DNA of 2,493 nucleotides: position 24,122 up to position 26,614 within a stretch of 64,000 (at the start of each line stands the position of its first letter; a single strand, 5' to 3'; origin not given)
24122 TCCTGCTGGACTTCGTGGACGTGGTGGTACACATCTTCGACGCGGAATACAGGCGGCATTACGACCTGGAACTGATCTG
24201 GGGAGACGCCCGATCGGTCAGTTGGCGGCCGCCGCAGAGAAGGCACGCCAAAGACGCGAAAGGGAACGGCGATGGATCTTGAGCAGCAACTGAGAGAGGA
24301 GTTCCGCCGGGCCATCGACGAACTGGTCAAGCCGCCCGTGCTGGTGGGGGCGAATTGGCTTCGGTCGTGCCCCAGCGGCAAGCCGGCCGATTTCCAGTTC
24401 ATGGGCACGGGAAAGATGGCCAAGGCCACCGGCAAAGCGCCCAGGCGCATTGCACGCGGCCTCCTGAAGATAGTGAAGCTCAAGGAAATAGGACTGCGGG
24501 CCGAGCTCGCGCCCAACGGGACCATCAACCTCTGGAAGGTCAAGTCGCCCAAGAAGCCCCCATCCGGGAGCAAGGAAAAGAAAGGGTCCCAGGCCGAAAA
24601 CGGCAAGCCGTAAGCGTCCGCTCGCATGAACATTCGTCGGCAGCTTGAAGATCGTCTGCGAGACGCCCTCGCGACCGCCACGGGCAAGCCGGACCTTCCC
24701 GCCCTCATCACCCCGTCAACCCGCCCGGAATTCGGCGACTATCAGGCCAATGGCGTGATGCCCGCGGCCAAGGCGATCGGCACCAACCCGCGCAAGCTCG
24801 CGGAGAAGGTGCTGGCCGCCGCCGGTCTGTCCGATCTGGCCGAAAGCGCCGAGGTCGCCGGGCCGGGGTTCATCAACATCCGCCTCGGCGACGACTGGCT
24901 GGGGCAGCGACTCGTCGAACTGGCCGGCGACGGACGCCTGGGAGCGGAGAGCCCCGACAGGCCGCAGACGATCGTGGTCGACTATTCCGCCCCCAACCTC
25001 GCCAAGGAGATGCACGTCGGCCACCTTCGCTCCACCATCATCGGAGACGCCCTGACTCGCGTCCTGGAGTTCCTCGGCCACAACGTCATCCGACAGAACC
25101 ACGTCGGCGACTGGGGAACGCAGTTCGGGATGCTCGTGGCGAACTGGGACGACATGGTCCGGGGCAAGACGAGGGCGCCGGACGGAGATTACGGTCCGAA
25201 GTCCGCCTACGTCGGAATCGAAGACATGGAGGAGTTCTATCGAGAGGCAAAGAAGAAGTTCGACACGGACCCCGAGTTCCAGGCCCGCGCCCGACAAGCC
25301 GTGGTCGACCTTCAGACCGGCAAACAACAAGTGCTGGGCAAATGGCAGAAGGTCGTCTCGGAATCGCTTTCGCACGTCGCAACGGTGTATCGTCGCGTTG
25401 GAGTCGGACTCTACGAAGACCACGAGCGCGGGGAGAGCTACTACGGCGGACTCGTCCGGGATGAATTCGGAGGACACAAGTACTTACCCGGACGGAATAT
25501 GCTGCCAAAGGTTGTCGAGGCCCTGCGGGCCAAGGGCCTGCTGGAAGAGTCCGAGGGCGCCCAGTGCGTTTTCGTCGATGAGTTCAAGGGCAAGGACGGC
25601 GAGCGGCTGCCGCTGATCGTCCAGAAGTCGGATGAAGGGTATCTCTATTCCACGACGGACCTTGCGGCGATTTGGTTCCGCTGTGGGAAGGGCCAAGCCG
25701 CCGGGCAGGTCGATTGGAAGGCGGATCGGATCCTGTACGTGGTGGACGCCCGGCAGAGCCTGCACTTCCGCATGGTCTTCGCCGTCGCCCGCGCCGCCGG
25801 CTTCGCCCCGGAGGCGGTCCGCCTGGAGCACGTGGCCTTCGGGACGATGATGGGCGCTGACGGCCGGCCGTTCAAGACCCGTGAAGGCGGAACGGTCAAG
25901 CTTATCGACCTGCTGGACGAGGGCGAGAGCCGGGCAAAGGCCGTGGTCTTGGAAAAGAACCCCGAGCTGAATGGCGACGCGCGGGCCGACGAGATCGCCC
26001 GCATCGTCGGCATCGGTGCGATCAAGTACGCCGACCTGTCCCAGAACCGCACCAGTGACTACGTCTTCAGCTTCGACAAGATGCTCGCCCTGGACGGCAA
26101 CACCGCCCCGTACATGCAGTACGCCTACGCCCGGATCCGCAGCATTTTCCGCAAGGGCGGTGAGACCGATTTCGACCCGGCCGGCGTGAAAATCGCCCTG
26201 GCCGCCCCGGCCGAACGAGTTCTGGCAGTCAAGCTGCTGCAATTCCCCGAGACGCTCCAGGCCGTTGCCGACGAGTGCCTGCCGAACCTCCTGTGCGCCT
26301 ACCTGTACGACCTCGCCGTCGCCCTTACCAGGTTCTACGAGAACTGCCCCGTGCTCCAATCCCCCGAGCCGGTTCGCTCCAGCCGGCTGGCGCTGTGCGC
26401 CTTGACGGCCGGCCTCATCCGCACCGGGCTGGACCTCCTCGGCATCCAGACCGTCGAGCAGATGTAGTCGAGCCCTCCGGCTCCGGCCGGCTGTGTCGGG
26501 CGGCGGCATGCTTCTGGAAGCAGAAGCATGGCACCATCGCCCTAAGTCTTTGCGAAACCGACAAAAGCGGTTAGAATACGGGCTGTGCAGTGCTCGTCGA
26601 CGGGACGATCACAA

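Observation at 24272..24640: Standalone diverged copy of the ArgS N-terminal tRNA-binding domain, in the same frame as argS and 12 nt upstream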

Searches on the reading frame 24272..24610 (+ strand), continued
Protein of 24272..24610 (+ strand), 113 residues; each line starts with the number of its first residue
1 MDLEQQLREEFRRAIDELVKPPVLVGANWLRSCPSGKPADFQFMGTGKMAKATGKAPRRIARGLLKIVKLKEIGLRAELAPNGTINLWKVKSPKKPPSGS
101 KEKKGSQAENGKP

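Call 37: search_protein_families(library=ncbifam, proteins=[P0001, P0032, P0064, P0045, P0077], max_evalue=1)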
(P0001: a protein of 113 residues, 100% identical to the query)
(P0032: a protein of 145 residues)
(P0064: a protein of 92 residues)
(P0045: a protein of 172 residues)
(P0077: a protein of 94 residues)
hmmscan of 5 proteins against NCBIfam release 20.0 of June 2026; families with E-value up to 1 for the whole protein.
P0001 (113 aa): 2 families
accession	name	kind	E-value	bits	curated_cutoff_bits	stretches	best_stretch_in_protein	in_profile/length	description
NF002447.0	PRK01611.3-4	equivalog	0.00058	18.4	460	1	3-87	5-86/613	arginine--tRNA ligase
TIGR00456.1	argS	equivalog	0.12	10.7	261.65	1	4-75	2-71/569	arginine--tRNA ligase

P0032 (145 aa): 2 families
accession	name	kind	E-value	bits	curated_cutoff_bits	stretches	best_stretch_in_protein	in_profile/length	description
NF040542.1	rSAM_RCCLKC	equivalog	0.16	11.1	450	1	42-91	278-327/423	arsinothricin biosynthesis radical SAM protein ArsL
TIGR00456.1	argS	equivalog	0.16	10.3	261.65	1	26-85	24-80/569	arginine--tRNA ligase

P0064 (92 aa): 0 families

P0045 (172 aa): 0 families

P0077 (94 aa): 0 families

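Call 38: search_protein_families(library=pfam, alignment_id=A2, max_evalue=0.01)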
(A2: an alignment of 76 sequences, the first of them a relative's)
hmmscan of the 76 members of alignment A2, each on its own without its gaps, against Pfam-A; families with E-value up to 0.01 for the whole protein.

A. member 1, P0001 (113 aa): 1 family
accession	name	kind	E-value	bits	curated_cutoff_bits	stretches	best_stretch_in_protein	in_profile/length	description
PF03485.21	Arg_tRNA_synt_N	-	5.1e-06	27.5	21.5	1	6-87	2-83/85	Arginyl tRNA synthetase N terminal domain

B. families by the number of members that match (of 76 scanned): 1 family
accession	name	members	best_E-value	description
PF03485.21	Arg_tRNA_synt_N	25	4.7e-07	Arginyl tRNA synthetase N terminal domain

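Call 39: list_cluster_members(proteins=[P0001, P0032, P0031, P0017, P0008, P0016])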
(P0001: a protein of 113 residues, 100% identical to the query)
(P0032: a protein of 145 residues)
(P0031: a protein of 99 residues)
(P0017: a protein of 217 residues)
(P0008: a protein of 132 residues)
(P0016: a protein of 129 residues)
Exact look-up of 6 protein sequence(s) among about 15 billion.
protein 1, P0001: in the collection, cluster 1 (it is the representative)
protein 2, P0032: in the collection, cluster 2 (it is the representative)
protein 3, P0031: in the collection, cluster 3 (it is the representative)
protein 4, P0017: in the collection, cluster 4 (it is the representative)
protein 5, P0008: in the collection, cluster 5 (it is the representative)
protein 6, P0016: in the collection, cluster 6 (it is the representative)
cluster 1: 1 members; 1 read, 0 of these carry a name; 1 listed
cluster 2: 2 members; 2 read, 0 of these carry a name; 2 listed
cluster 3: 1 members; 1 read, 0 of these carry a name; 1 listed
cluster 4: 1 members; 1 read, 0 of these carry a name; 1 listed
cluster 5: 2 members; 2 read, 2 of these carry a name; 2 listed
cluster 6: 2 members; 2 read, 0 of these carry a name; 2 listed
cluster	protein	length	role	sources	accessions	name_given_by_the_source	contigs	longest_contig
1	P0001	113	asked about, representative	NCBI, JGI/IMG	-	-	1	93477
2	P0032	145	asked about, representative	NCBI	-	-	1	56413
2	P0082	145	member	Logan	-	-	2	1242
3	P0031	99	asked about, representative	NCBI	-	-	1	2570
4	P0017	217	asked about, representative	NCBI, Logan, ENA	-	-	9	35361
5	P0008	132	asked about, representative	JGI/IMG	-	arginyl-tRNA synthetase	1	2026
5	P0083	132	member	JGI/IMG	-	arginyl-tRNA synthetase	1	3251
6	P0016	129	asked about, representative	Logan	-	-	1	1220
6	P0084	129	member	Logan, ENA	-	-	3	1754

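Call 52: find_homologous_proteins(query=A2, max_evalue=0.001)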
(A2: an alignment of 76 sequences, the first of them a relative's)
Query A2 (76 sequences) (113 aa, profile of the alignment): 14 proteins with E <= 0.001 among 8000 candidates.
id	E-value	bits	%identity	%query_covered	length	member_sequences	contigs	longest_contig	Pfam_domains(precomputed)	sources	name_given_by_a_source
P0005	1.0e-36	145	55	100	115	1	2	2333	-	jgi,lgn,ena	jgi:arginyl-tRNA synthetase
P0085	1.1e-36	144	43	95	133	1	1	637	PF03485.22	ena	-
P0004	2.4e-36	143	81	100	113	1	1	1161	PF03485.22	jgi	-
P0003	2.5e-36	143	88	99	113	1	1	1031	PF03485.22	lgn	-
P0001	2.0e-35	140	100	100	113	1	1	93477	PF03485.22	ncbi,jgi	-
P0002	2.6e-35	140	87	100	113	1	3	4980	PF03485.22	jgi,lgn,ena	-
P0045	6.6e-35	139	30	80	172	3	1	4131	-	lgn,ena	-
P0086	1.8e-33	134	46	99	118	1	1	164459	-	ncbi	-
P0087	3.2e-31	127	28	80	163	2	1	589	-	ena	-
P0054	3.9e-31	126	34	68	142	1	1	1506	-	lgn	-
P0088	3.2e-30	123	44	95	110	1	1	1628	-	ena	-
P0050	1.9e-27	114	24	79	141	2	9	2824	-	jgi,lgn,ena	-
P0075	4.2e-27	113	29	73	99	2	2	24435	-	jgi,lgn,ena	-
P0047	2.2e-24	104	29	77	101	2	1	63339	-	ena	-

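Call 74: find_encoding_contigs(protein=P0086, flank=10000, max_places=2)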
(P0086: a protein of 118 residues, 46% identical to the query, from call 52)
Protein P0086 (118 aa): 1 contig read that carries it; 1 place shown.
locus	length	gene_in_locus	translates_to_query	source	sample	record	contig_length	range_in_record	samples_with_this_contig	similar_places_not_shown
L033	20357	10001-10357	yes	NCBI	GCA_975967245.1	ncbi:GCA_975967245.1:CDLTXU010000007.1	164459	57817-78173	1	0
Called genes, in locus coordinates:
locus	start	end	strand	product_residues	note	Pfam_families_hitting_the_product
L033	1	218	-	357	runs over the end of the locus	PF00483:NTP_transferase, PF12804:NTP_transf_3, PF22640:ManC_GMP_beta-helix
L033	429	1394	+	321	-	PF01351:RNase_HII (faint)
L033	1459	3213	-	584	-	PF12801:Fer4_5, PF00037:Fer4 (faint), PF12838:Fer4_7 (faint), PF13187:Fer4_9 (faint), PF13237:Fer4_10 (faint), PF13484:Fer4_16 (faint), PF25160:LdpA_Fe-S-bd (weak), PF14697:Fer4_21 (weak)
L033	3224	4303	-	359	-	PF03664:Glyco_hydro_62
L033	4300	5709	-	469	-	PF07719:TPR_2 (faint), PF04205:FMN_bind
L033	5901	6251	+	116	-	PF01740:STAS, PF13466:STAS_2 (weak)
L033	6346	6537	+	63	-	PF01165:Ribosomal_S21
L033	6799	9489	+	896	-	PF03030:H_PPase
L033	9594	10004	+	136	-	PF02410:RsfS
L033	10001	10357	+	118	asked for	-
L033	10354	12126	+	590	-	PF03485:Arg_tRNA_synt_N, PF00750:tRNA-synt_1d, PF05746:DALR_1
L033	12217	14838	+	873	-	PF00404:Dockerin_1 (weak)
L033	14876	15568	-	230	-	PF03130:HEAT_PBS (faint), PF13513:HEAT_EZ (faint), PF02985:HEAT (faint), PF13646:HEAT_2, PF25767:ARM_TBCD_2nd (faint), PF13646:HEAT_2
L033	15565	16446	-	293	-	PF01177:Asp_Glu_race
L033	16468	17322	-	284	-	PF02811:PHP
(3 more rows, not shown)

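Call 75: find_encoding_contigs(protein=P0047, flank=10000, max_places=2)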
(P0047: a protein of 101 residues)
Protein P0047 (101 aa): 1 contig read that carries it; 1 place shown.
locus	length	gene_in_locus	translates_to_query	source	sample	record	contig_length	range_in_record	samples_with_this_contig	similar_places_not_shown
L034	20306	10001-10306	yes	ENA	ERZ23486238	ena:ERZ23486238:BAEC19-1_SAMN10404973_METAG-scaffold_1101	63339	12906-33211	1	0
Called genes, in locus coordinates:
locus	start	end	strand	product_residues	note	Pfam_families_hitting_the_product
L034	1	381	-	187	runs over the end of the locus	PF04350:PilO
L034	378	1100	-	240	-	PF05137:PilN (weak)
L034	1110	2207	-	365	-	PF11104:PilM_2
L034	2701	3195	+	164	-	PF16697:Yop-YscD_cpl, PF00498:FHA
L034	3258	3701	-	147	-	PF03652:RuvX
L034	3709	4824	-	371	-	PF00483:NTP_transferase, PF12804:NTP_transf_3, PF22640:ManC_GMP_beta-helix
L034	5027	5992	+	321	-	PF01351:RNase_HII (faint)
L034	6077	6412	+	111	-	PF01740:STAS, PF13466:STAS_2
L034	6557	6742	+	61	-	PF01165:Ribosomal_S21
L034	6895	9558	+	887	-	PF03030:H_PPase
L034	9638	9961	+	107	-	PF02410:RsfS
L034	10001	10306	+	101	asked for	-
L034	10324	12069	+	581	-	PF03485:Arg_tRNA_synt_N, PF00750:tRNA-synt_1d, PF05746:DALR_1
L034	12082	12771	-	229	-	PF13513:HEAT_EZ (faint), PF20168:PDS5 (faint), PF02985:HEAT (faint), PF13646:HEAT_2, PF00514:Arm (faint), PF13646:HEAT_2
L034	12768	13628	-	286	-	PF01177:Asp_Glu_race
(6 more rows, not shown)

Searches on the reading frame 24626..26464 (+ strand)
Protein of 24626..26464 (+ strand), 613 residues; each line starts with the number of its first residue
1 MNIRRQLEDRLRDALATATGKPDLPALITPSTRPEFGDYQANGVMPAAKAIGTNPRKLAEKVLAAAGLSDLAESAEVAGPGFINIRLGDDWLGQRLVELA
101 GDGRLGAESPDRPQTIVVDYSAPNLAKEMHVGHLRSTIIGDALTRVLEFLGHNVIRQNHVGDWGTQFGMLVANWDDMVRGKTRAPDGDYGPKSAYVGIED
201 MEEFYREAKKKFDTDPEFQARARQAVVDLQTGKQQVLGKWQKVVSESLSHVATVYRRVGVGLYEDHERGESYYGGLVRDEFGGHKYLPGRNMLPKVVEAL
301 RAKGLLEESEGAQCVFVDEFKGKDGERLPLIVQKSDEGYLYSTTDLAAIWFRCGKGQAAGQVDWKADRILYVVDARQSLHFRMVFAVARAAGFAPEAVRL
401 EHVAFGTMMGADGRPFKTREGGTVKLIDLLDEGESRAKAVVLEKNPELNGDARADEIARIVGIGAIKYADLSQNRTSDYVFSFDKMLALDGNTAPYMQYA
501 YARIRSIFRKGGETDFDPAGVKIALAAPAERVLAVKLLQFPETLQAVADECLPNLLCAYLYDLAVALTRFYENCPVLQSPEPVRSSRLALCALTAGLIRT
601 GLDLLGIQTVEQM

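Call 4: search_protein_families(library=pfam, proteins=[window:24626-26464:+], max_evalue=10)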
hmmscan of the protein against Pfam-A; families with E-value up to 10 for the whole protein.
window:24626-26464:+ (613 aa): 7 families
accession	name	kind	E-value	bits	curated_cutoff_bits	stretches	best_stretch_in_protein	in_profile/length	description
PF00750.26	tRNA-synt_1d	-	3.5e-113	378.6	23.3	1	111-483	17-349/349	tRNA synthetases class I (R), catalytic domain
PF05746.21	DALR_1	-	1.8e-34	118.7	22.3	1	497-613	1-117/117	DALR anticodon binding domain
PF03485.21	Arg_tRNA_synt_N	-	9e-20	71.5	21.5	1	6-87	2-85/85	Arginyl tRNA synthetase N terminal domain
PF23947.1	DUF7281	-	0.069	13.2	27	1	514-537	100-124/183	Domain of unknown function (DUF7281)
PF01406.26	tRNA-synt_1e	-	0.16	11.7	27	1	125-155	19-49/301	tRNA synthetases class I (C) catalytic domain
PF00133.28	tRNA-synt_1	-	0.19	10.9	22.7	1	117-157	26-66/414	tRNA synthetases class I (I, L, M and V)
PF09334.17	tRNA-synt_1g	-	0.2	10.8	20.1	1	125-155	10-40/391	tRNA synthetases class I (M)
